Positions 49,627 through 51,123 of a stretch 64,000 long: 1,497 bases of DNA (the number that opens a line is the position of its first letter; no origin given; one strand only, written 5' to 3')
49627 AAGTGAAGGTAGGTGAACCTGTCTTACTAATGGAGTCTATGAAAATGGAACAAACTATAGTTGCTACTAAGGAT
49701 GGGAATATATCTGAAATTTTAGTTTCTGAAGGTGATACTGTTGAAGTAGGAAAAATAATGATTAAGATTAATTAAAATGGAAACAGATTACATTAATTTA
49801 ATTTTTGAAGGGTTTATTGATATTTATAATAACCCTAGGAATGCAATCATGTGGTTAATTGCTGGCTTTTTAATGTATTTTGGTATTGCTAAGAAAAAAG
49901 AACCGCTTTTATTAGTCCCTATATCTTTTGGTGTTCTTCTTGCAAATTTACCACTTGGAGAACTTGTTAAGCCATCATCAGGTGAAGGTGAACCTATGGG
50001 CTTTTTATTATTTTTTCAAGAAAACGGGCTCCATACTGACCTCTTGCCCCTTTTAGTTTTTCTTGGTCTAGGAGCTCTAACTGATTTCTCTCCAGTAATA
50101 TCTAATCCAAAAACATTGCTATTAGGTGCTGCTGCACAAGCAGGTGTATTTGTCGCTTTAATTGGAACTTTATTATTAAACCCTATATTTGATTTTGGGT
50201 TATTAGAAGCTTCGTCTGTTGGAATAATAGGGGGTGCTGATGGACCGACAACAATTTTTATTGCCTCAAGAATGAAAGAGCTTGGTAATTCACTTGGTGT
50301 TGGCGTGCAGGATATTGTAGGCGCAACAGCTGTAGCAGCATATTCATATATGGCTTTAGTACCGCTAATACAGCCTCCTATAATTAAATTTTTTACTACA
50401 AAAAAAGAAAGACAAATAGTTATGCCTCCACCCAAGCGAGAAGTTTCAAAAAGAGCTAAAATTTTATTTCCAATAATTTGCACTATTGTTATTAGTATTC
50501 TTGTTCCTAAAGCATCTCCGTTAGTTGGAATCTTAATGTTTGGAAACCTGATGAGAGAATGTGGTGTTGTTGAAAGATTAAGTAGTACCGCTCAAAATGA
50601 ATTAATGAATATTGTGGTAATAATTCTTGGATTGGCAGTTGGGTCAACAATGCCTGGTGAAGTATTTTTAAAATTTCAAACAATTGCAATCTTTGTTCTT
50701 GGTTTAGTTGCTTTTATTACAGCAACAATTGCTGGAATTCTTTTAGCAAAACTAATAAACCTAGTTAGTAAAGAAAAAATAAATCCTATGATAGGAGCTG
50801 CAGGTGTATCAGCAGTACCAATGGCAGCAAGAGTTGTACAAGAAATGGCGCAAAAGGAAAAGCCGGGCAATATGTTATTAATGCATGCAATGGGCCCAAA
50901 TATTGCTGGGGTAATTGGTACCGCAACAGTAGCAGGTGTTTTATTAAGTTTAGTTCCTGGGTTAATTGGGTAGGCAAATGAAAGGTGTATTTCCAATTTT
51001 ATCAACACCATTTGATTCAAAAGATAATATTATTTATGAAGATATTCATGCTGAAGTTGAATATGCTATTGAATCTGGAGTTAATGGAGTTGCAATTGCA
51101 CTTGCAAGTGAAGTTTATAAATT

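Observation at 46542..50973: PxpABC-like genes joined to OadG-BCCP-OadB with no canonical carboxyltransferase or biotin carboxylase: candidate new Na+-coupled biotin enzyme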

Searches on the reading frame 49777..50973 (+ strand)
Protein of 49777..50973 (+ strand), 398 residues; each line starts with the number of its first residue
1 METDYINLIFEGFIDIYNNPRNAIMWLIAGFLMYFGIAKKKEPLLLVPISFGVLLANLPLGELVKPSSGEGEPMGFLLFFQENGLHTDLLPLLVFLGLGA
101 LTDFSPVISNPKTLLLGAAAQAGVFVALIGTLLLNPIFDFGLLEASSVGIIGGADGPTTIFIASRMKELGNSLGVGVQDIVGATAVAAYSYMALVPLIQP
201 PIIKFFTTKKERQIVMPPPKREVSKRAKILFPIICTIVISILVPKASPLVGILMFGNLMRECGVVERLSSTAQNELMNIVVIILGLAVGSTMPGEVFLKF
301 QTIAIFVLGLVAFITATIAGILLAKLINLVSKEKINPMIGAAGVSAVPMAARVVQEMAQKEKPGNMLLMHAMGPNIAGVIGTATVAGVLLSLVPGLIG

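Call 3: search_protein_families(library=pfam, proteins=[window:49777-50973:+], max_evalue=0.01)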
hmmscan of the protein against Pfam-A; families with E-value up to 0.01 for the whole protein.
window:49777-50973:+ (398 aa): 1 family
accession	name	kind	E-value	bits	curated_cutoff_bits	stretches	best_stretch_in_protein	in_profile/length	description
PF03977.18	OAD_beta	-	5.5e-143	476.7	31.6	1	22-392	2-348/349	Na+-transporting oxaloacetate decarboxylase beta subunit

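Call 4: search_protein_families(library=ncbifam, proteins=[window:49777-50973:+], max_evalue=0.01)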
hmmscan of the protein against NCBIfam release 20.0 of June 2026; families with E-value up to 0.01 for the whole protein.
window:49777-50973:+ (398 aa): 5 families
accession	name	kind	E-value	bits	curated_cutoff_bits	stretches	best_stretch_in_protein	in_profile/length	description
TIGR01109.1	Na_pump_decarbB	subfamily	1.4e-137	458.5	190.6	1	22-388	2-354/354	sodium ion-translocating decarboxylase subunit beta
NF012020.0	PRK15476.1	subfamily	4.4e-114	381.9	820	2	74-393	120-430/433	oxaloacetate decarboxylase subunit beta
NF012019.0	PRK15475.1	subfamily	7.8e-114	381.1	822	2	74-393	120-430/433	oxaloacetate decarboxylase subunit beta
NF012021.0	PRK15477.1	subfamily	1.5e-113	380.2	824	2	74-393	120-430/433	oxaloacetate decarboxylase subunit beta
TIGR03136.1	malonate_biotin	equivalog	7.6e-40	137.4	596.9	1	87-393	104-396/399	Na+-transporting malonate decarboxylase, carboxybiotin decarboxylase subunit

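Call 14: find_homologous_proteins(query=window:49777-50973:+, max_evalue=1e-30)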
Query window:49777-50973:+ (398 aa): 8000 proteins with E <= 1e-30 among 8000 candidates; the best 120 are listed.
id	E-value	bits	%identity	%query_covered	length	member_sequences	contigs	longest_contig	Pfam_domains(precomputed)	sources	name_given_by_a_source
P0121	5.2e-245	830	99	100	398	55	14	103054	PF03977.19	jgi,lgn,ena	-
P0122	1.7e-224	763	92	100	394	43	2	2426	PF03977.19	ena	-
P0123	2.6e-224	762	92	100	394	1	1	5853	PF03977.19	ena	-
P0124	2.6e-224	762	92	100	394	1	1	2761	PF03977.19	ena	-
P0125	3.7e-224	762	92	100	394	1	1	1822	PF03977.19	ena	-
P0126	3.8e-224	762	92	100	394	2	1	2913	PF03977.19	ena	-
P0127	4.2e-224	762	91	100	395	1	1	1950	PF03977.19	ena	-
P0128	1.4e-223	760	92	99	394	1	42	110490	PF03977.19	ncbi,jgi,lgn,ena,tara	tara:strand:+ start:348 stop:1532 length:1185 start_codon:yes stop_codon:yes gene_type:complete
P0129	1.9e-223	759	91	99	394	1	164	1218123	PF03977.19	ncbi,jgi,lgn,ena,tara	jgi:oxaloacetate decarboxylase beta subunit|tara:strand:- start:709 stop:1893 length:1185 start_codo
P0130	2.2e-223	759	91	99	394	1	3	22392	PF03977.19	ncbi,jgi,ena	-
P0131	2.7e-223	759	91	99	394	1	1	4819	PF03977.19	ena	-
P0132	4.2e-223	758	91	99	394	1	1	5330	PF03977.19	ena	-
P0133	5.0e-223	758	91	99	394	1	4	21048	PF03977.19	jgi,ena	-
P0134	5.5e-223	758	91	99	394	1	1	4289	PF03977.19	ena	-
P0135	7.4e-223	757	91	99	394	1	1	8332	PF03977.19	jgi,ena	-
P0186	5.0e-177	607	79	94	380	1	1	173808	PF03977.19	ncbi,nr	ncbi:MAG: glutaconyl-CoA decarboxylase subunit beta [Chloroflexi bacterium]|nr:glutaconyl-CoA decarb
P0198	2.8e-169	581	73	98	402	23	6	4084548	PF03977.19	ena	-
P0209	5.0e-168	577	70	99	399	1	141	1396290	PF03977.19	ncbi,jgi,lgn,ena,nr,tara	ncbi:MAG: sodium ion-translocating decarboxylase subunit beta [Dehalococcoidia bacterium]|nr:sodium 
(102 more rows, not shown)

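Call 15: find_encoding_contigs(protein=P0186, flank=10000, max_places=2)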
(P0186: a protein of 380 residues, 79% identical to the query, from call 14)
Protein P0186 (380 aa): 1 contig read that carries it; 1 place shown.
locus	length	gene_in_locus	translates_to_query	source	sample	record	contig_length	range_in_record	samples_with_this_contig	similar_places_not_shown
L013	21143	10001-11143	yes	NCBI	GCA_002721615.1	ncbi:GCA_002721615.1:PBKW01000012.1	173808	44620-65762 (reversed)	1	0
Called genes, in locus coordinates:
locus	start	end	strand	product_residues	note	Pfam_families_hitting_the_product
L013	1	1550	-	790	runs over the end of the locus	PF00384:Molybdopterin, PF01568:Molydop_binding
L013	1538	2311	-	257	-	PF14522:Cytochrome_C7 (faint), PF14537:Cytochrom_c3_2 (faint)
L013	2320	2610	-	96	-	-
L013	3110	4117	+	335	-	PF00676:E1_dh, PF02775:TPP_enzyme_C (weak)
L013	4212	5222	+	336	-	PF02779:Transket_pyr, PF02780:Transketolase_C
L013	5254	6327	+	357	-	PF01408:GFO_IDH_MocA, PF22725:GFO_IDH_MocA_C3 (faint)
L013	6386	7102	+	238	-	PF03746:LamB_YcsF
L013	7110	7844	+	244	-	PF02682:CT_C_D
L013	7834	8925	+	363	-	PF02626:CT_A_B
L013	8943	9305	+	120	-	PF04277:OAD_gamma (weak)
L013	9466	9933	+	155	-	PF00364:Biotin_lipoyl, PF01597:GCV_H (weak), PF25917:BSH_RND, PF25973:BSH_CzcB (faint)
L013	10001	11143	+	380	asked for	PF03977:OAD_beta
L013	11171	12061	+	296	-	PF00701:DHDPS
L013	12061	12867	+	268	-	PF01925:TauE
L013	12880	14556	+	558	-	PF02776:TPP_enzyme_N, PF00205:TPP_enzyme_M, PF02775:TPP_enzyme_C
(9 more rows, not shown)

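Call 16: find_encoding_contigs(protein=P0198, flank=10000, max_places=2)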
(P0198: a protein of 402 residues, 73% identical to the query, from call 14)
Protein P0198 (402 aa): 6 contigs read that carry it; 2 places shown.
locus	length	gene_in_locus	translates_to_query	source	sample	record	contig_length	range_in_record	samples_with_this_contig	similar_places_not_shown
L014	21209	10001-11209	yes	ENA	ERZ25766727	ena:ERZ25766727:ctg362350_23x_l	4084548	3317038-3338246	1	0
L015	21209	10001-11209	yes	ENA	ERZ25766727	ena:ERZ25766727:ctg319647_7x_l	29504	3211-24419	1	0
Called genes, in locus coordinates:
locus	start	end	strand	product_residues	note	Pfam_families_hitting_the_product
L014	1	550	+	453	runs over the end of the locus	PF00291:PALP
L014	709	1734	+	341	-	PF00676:E1_dh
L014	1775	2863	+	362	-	PF02779:Transket_pyr, PF02780:Transketolase_C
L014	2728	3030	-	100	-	-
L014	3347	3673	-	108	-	PF06155:GBBH-like_N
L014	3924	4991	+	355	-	PF01408:GFO_IDH_MocA, PF02894:GFO_IDH_MocA_C, PF22725:GFO_IDH_MocA_C3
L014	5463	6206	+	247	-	PF20582:UPF0758_N, PF04002:RadC, PF14464:Prok-JAB (faint)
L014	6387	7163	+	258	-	PF03746:LamB_YcsF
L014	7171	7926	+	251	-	PF02682:CT_C_D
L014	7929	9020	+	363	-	PF02626:CT_A_B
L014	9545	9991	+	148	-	PF25917:BSH_RND (weak), PF25973:BSH_CzcB (faint), PF25997:BSH_YhbJ (faint), PF00364:Biotin_lipoyl, PF25919:BSH_CusB (weak), PF25984:BSH_YknX (faint)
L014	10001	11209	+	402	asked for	PF03977:OAD_beta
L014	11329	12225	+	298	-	PF00701:DHDPS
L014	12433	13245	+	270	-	PF01925:TauE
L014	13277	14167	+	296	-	PF13714:PEP_mutase, PF00463:ICL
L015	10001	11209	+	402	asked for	PF03977:OAD_beta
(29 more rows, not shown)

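Call 17: find_encoding_contigs(protein=P0209, flank=10000, max_places=2)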
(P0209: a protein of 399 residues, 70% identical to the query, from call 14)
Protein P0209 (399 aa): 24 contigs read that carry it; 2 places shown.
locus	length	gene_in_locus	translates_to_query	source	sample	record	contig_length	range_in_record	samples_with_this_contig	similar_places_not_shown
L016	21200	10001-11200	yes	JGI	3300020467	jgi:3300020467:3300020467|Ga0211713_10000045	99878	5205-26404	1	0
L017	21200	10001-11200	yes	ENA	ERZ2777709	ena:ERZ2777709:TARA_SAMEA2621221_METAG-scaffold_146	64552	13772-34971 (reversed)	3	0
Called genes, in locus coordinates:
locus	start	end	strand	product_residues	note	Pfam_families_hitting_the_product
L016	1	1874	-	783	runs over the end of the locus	-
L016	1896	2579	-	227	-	PF14522:Cytochrome_C7 (faint), PF14537:Cytochrom_c3_2 (faint)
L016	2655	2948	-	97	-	-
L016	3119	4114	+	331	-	PF00676:E1_dh, PF02775:TPP_enzyme_C (faint)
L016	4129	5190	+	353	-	PF02779:Transket_pyr, PF02780:Transketolase_C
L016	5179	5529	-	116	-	PF06155:GBBH-like_N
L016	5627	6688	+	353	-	PF01408:GFO_IDH_MocA, PF02894:GFO_IDH_MocA_C, PF22725:GFO_IDH_MocA_C3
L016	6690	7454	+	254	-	PF03746:LamB_YcsF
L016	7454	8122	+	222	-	PF02682:CT_C_D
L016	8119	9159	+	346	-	PF02626:CT_A_B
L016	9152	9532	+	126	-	-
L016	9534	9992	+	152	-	PF00364:Biotin_lipoyl, PF25984:BSH_YknX (weak)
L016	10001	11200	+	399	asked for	PF03977:OAD_beta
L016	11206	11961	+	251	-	PF01925:TauE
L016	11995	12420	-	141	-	PF09055:Sod_Ni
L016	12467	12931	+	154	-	PF10502:Peptidase_S26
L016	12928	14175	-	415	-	PF13450:NAD_binding_8, PF01593:Amino_oxidase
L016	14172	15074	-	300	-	PF00494:SQS_PSY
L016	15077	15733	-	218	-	-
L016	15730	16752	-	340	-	PF00348:polyprenyl_synt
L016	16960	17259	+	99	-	PF00376:MerR (weak), PF13411:MerR_1, PF13591:MerR_2 (weak)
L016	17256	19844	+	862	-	PF20720:nSTAND3 (faint), PF00004:AAA, PF17871:AAA_lid_9, PF00158:Sigma54_activat (weak), PF00004:AAA, PF07724:AAA_2, PF07728:AAA_5, PF10431:ClpB_D2-small, +5 more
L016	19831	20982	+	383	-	PF01128:IspD, PF12804:NTP_transf_3 (weak), PF02542:YgbB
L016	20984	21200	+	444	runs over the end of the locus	PF01406:tRNA-synt_1e, PF01921:tRNA-synt_1f (faint), PF09334:tRNA-synt_1g, PF00133:tRNA-synt_1, PF09190:DALR_2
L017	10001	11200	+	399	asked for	PF03977:OAD_beta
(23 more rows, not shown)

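Call 19: find_related_loci(query=window:49777-50973:+, collection=genome_contigs, flank=10000)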
Query window:49777-50973:+ (398 aa) in genome_contigs; peptide patterns used: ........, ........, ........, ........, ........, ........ (x = any residue, [..] = any of these).
600 stretches matched a pattern (row limit reached: there are more); 577 encode a relative of the query (tblastn E <= 1e-3); the best 80 are kept; 80 distinct loci.
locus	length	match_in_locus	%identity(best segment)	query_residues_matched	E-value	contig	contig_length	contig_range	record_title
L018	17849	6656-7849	100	1-398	0e+0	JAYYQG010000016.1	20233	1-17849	MAG: Chloroflexota bacterium isolate DS_MAG44 DS_MAG44_0016, whole genome shotgun sequence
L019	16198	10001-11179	90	1-396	0e+0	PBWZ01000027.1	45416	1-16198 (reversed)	MAG: Chloroflexota bacterium isolate RS659 46712, whole genome shotgun sequence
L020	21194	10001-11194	83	4-397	0e+0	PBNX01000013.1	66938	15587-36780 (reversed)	MAG: Dehalococcoidia bacterium isolate SP178 17977, whole genome shotgun sequence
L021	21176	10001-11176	77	9-398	0e+0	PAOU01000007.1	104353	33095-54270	MAG: Dehalococcoidia bacterium isolate SAT207 266317, whole genome shotgun sequence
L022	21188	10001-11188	73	6-398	3e-172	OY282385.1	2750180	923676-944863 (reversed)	MAG: uncultured Dehalococcoidia bacterium genome assembly, chromosome: 1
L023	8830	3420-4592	68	9-397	1e-167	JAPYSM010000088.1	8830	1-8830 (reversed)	MAG: Dehalococcoidia bacterium isolate PW4.metabat2.87_sub PW4_8003_length_8830_cov_9.964900, whole genome shotgun seque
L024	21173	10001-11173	66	9-397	2e-166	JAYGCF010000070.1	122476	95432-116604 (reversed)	MAG: Dehalococcoidia bacterium isolate OC6_150m_MAG_31 OC6_150m_contig_5549708, whole genome shotgun sequence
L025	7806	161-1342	67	7-397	1e-162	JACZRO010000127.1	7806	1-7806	MAG: Chloroflexota bacterium isolate B102T1L10 B102T1L10_NODE16247, whole genome shotgun sequence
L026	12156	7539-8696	61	1-397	2e-144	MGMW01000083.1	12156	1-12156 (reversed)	MAG: Chloroflexi bacterium RBG_13_53_26 RBG_13_scaffold_3489, whole genome shotgun sequence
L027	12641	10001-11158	58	1-397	3e-141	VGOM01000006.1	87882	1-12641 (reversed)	MAG: Chloroflexi bacterium isolate M_DeepCast_400m_m2_020 M_DeepCast_400m_m2_020_Ga0194112_10000162, whole genome shotgu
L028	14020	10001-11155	60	2-398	1e-140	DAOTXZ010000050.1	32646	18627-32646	MAG TPA_asm: Dehalococcoidia bacterium isolate H23_298 k115_795176, whole genome shotgun sequence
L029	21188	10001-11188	85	4-397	0e+0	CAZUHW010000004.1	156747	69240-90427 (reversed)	MAG TPA_asm: uncultured Dehalococcoidales bacterium isolate SRP077602_co11_290 genome assembly, contig: NODE_27_length_1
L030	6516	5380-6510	55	8-393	3e-125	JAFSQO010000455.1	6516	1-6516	MAG: Synergistaceae bacterium isolate RGIG3383 Goat_Reticulum.Co__c2017207, whole genome shotgun sequence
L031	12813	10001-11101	57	22-395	3e-125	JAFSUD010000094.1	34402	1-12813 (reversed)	MAG: Synergistaceae bacterium isolate RGIG3476 Goat_Rumen.Co__c2647670, whole genome shotgun sequence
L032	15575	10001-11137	55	12-392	2e-124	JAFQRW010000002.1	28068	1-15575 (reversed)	MAG: Clostridia bacterium isolate RGIG2094 Goat_Colon-3__c102989, whole genome shotgun sequence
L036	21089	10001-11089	57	24-393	3e-123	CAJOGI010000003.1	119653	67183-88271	uncultured Synergistales bacterium isolate Sheep_2_mag_86 genome assembly, contig: scaffold_60, whole genome shotgun seq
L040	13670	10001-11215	54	12-393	7e-123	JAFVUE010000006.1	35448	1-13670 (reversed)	MAG: Clostridia bacterium isolate RGIG5398 Sheep_Colon-3__c645818, whole genome shotgun sequence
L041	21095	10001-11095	56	11-392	1e-122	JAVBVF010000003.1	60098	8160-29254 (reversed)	MAG: Eubacteriales bacterium isolate EPI_MAG_00301 c_2893555, whole genome shotgun sequence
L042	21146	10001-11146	54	12-392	1e-122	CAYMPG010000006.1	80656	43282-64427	MAG TPA_asm: uncultured Clostridium sp. isolate SRP313737_co1_36 genome assembly, contig: NODE_512_length_80656_cov_8.22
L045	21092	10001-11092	55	21-393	6e-122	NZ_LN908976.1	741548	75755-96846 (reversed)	Bittarella massiliensis (ex Durand et al. 2017) strain GD6, whole genome shotgun sequence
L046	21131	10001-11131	54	6-393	8e-122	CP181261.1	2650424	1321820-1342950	MAG: Clostridium sp. isolate UW_FK_CAPRO3_1 chromosome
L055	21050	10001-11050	57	22-393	2e-120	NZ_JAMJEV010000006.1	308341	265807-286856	Desulfosporosinus nitroreducens strain P130 NODE_6_length_308341_cov_154.767582, whole genome shotgun sequence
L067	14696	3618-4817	52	4-393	1e-119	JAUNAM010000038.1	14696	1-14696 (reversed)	MAG: Clostridia bacterium isolate S19M_St_43 NODE_1154_length_14696_cov_9.459190, whole genome shotgun sequence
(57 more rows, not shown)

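Call 24: search_protein_families(library=pfam, proteins=[L022:7081-8319:-, L022:3982-5508:-, L022:5383-6471:+, L022:8048-8758:+, L022:1600-3000:-, L028:7747-9204:+, L028:7316-7729:+, L027:6315-7310:+, L027:8541-9512:-, L027:5452-6342:+], max_evalue=0.001)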
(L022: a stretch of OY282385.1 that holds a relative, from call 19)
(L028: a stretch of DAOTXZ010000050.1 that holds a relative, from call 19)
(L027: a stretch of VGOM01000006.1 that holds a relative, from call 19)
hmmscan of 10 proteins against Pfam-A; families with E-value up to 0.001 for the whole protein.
L022:7081-8319:- (412 aa): 1 family
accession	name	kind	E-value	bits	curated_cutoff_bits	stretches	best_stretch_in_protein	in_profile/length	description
PF00119.25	ATP-synt_A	-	1.4e-43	149.7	33.9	2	266-395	70-215/217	ATP synthase A chain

L022:3982-5508:- (508 aa): 3 families
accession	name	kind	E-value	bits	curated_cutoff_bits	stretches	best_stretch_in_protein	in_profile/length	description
PF00006.31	ATP-synt_ab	-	6.7e-82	274.7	29.5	1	149-363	1-212/213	ATP synthase alpha/beta family, nucleotide-binding domain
PF00306.32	ATP-synt_ab_C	-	6.2e-41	140.1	27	1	371-495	1-124/126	ATP synthase alpha/beta chain, C terminal domain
PF02874.29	ATP-synt_ab_N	-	7.8e-17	62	20.9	1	28-92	5-69/69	ATP synthase alpha/beta family, beta-barrel domain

L022:5383-6471:+ (362 aa): 0 families

L022:8048-8758:+ (236 aa): 0 families

L022:1600-3000:- (466 aa): 3 families
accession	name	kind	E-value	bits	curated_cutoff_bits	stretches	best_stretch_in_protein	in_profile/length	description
PF00006.31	ATP-synt_ab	-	1.4e-66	224.6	29.5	1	133-346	1-213/213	ATP synthase alpha/beta family, nucleotide-binding domain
PF02874.29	ATP-synt_ab_N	-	5e-19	69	20.9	1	9-76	1-69/69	ATP synthase alpha/beta family, beta-barrel domain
PF22919.1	ATP-synt_VA_C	-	4.1e-14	52.9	24.7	1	353-438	7-95/101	C-terminal domain of V and A type ATP synthase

L028:7747-9204:+ (485 aa): 1 family
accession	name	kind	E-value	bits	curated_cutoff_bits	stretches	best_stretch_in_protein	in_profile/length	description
PF01139.22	RtcB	-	8.3e-179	595.7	27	1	50-485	1-426/426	tRNA-splicing ligase RtcB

L028:7316-7729:+ (137 aa): 1 family
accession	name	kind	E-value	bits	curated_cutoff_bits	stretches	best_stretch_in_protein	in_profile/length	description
PF01951.21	Archease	-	5.7e-44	150.2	25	1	4-137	1-136/136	Archease protein family (MTH1598/TM1083)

L027:6315-7310:+ (331 aa): 0 families

L027:8541-9512:- (323 aa): 0 families

L027:5452-6342:+ (296 aa): 0 families

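Call 60: search_solved_structures(query=window:49777-50973:+, max_evalue=0.00001, show_alignments=1)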
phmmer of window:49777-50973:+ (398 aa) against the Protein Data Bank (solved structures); distinct sequences matched with E-value up to 0.00001: 1.
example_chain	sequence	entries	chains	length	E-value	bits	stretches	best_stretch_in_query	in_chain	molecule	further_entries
6iva_A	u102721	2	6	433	2.6e-104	352.5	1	69-393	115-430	Oxaloacetate decarboxylase beta chain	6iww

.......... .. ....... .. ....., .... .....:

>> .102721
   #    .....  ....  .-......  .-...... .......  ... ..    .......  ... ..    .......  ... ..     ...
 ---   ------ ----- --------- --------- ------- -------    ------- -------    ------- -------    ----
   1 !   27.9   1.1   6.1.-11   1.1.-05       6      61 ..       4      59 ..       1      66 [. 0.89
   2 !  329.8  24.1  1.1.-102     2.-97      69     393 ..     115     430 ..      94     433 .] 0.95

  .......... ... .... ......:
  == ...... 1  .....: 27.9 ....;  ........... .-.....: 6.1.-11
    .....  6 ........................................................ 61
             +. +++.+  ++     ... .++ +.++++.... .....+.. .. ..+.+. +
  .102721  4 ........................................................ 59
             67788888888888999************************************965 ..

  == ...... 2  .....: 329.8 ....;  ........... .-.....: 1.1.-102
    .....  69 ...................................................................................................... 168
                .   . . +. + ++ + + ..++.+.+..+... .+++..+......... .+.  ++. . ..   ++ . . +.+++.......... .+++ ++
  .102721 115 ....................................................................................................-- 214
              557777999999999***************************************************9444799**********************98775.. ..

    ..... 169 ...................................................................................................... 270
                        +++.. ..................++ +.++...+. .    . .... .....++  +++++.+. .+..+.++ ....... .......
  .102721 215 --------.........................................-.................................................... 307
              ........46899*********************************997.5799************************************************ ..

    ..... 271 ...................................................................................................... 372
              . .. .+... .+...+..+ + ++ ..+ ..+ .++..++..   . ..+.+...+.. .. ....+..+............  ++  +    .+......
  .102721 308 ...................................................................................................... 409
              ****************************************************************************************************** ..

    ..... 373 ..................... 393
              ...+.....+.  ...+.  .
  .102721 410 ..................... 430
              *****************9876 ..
